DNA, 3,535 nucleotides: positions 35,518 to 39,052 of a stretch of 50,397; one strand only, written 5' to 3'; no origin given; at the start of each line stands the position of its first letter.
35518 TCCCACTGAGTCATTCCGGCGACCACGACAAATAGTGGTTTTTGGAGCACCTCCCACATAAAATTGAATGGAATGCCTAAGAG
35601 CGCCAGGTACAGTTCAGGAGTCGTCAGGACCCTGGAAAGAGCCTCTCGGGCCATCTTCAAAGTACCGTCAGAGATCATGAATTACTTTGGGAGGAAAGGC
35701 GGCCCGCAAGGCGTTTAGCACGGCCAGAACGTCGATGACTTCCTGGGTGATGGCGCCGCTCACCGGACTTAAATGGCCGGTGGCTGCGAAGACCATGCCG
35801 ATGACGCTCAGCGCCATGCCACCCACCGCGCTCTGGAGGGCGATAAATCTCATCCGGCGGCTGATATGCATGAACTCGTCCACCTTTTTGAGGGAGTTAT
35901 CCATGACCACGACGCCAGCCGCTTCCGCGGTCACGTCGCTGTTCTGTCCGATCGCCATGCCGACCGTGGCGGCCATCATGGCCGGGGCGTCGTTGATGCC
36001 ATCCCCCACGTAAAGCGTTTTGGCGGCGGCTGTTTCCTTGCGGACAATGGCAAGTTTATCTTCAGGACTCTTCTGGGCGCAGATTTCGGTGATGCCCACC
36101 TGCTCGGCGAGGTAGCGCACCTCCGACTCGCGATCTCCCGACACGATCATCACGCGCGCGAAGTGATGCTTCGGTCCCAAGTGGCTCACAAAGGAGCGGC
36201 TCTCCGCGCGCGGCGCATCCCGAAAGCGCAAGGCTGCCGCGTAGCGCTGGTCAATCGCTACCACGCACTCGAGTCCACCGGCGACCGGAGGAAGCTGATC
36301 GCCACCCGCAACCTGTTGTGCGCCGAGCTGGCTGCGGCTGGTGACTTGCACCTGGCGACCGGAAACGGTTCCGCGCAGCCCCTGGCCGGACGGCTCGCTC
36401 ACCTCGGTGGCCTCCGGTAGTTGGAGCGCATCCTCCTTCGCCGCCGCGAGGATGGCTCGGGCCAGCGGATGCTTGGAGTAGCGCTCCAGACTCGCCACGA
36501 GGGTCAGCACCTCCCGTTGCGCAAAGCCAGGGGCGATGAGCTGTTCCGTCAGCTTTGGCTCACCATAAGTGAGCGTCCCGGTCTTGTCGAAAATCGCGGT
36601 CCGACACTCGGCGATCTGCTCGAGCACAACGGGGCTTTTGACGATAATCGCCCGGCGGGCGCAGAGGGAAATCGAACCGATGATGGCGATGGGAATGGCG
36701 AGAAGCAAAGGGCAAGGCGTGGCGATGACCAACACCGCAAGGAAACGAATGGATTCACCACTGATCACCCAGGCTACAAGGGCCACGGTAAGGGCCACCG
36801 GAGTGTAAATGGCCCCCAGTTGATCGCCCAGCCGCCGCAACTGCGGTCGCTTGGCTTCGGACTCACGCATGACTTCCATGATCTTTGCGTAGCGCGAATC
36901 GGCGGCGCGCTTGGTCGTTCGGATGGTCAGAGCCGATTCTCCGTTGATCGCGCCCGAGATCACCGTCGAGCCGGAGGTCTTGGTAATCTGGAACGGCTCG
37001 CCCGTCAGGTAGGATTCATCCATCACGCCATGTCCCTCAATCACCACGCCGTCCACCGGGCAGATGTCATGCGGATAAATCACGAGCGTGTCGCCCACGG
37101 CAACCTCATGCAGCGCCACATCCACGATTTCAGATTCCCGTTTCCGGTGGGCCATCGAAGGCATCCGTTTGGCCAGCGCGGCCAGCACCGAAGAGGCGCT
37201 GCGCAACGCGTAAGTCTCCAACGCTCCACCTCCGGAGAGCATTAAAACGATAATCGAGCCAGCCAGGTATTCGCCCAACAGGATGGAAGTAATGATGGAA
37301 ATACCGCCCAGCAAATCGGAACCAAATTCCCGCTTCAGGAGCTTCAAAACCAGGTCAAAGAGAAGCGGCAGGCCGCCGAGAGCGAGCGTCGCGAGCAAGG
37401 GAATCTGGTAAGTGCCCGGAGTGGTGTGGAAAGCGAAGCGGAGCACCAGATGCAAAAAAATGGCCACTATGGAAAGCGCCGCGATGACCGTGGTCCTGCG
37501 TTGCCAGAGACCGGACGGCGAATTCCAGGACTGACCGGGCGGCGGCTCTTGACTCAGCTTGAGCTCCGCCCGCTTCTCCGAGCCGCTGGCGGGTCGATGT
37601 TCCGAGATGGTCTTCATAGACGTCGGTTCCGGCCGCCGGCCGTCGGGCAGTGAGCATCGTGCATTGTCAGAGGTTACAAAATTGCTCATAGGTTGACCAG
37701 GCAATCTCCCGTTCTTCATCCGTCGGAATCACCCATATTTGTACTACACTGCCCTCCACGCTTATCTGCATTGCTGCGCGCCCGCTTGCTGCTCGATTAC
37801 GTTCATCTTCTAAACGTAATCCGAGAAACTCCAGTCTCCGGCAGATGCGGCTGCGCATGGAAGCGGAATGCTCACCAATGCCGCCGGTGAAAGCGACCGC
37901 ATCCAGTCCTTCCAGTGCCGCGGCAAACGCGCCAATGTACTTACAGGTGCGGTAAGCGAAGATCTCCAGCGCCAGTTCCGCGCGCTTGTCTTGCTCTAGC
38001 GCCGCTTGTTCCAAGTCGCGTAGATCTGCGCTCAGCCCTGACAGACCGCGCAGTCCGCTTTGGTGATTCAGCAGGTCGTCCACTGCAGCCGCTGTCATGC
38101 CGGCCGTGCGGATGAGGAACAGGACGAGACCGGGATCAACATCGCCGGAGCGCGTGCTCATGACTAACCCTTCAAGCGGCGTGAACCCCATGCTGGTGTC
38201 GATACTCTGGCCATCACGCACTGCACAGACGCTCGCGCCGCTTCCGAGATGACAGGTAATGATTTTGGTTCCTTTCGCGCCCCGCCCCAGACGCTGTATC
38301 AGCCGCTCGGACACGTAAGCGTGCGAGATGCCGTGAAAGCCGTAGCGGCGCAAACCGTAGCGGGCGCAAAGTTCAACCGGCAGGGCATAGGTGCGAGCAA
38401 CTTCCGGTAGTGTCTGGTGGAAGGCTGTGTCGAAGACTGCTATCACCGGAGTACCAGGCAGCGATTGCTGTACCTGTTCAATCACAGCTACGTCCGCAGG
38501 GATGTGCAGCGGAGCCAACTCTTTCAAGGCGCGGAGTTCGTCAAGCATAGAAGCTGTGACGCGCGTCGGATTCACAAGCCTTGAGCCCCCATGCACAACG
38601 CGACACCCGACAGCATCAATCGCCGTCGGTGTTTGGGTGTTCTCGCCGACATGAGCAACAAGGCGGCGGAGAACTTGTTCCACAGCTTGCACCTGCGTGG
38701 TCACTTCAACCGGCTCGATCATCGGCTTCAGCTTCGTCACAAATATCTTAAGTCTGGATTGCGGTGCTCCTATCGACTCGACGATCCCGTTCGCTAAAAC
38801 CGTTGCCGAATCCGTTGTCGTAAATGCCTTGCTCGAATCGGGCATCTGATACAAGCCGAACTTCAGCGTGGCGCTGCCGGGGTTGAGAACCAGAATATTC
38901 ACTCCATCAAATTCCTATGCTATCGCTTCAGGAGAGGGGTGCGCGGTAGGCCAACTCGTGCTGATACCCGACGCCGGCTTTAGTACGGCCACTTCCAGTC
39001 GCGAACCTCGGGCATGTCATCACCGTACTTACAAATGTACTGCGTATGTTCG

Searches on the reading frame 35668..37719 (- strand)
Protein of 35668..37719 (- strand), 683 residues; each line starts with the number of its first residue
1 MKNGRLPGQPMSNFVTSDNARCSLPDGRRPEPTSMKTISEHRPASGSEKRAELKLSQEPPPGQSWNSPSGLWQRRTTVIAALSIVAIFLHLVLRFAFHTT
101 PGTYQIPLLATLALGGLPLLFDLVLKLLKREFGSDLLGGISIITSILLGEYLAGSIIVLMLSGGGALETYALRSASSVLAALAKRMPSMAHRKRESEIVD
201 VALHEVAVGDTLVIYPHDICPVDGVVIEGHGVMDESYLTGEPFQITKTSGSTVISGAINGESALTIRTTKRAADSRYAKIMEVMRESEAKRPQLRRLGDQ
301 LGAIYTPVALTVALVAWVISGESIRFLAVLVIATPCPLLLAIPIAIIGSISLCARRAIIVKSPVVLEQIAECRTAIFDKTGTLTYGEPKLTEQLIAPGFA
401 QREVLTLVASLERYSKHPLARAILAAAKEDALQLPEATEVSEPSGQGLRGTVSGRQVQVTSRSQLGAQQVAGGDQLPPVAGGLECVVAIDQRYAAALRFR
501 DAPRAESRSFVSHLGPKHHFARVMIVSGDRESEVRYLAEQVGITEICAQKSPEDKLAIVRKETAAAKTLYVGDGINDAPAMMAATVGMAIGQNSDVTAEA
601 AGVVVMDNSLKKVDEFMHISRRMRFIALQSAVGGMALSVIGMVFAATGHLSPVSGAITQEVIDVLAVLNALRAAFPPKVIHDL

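Call 39: search_protein_families(library=pfam, proteins=[window:35668-37719:-], max_evalue=0.0001)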
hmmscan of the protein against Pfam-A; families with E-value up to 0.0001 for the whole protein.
window:35668-37719:- (683 aa): 2 families
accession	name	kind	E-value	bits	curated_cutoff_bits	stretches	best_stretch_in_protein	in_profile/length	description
PF00122.25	E1-E2_ATPase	-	1.1e-39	136.2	28.1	1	186-356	3-181/181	E1-E2 ATPase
PF00702.32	Hydrolase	-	1.9e-20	74.5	26.4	1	373-584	2-190/191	haloacid dehalogenase-like hydrolase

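Call 76: search_protein_families(library=ncbifam, proteins=[window:35668-37719:-], max_evalue=1e-10)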
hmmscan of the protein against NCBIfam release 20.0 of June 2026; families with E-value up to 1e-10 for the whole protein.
window:35668-37719:- (683 aa): 18 families
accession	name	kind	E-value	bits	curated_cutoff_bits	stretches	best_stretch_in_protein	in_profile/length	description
TIGR01525.1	ATPase-IB_hvy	subfamily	3.9e-146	488.2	346.25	1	135-672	2-559/560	heavy metal translocating P-type ATPase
TIGR01512.1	ATPase-IB2_Cd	subfamily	2e-133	445.7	313.5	1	135-673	2-492/494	cadmium family heavy metal-translocating P-type ATPase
TIGR01511.1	ATPase-IB1_Cu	subfamily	3e-99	333.3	397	1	155-672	47-540/542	copper-translocating P-type ATPase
NF008262.1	PRK11033.1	equivalog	2.2e-80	271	1005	1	80-642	122-699/731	zinc/cadmium/mercury/lead-transporting ATPase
NF007952.0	PRK10671.1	equivalog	4.7e-73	246.7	1316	1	151-664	290-814/838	copper-exporting P-type ATPase CopA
NF033775.1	P_type_ZntA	exception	8.5e-70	235.9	1240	1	84-643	131-698/732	Zn(II)/Cd(II)/Pb(II) translocating P-type ATPase ZntA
TIGR01494.1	ATPase_P-type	subfamily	4.6e-55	186.9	62.3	1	157-632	2-447/478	HAD-IC family P-type ATPase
TIGR01497.1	kdpB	equivalog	1.4e-28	99.4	527.9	1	193-624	111-567/675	potassium-transporting ATPase subunit KdpB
TIGR01647.1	ATPase-IIIA_H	equivalog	7.4e-27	93.8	615.5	1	140-429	44-345/755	plasma-membrane proton-efflux P-type ATPase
NF010609.0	PRK14010.1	equivalog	1.9e-22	79.2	1323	2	194-437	113-363/673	K(+)-transporting ATPase subunit B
TIGR01517.1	ATPase-IIB_Ca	equivalog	2e-20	72.6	507.05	0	194-385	162-373/882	calcium-translocating P-type ATPase, PMCA-type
TIGR01657.1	P-ATPase-V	hypoth_equivalog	2.5e-19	68.4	618.25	0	155-249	197-292/1055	ATP13A2 family polyamine export P-type ATPase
TIGR01522.1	ATPase-IIA2_Ca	equivalog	1.4e-18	66.1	798.3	0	534-640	555-668/854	calcium-transporting P-type ATPase, PMR1-type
NF011702.0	PRK15122.1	subfamily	1.3e-14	53.1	975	0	536-628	611-703/907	magnesium-translocating P-type ATPase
TIGR01524.1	ATPase-IIIB_Mg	equivalog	3.6e-14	51.6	610.75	0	536-628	572-664/867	magnesium-translocating P-type ATPase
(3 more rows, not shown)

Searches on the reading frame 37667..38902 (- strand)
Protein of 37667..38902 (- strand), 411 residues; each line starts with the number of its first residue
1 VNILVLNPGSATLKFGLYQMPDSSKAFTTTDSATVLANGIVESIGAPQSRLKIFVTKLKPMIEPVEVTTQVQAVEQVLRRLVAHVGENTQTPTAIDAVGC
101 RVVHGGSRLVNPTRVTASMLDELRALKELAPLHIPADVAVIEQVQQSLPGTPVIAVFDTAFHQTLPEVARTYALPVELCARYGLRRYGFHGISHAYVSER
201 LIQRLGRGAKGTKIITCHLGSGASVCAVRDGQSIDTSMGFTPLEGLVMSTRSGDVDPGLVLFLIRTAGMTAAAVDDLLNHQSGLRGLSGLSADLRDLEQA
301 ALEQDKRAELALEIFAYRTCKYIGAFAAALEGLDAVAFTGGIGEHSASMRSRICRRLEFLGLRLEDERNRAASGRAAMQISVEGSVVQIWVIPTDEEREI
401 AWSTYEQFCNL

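Call 39: search_protein_families(library=pfam, proteins=[window:37667-38902:-], max_evalue=0.0001)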
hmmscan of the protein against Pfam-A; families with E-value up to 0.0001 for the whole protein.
window:37667-38902:- (411 aa): 1 family
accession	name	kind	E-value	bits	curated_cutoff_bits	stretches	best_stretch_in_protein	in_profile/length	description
PF00871.23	Acetate_kinase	-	4.7e-130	434.2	22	1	3-401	2-391/392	Acetokinase family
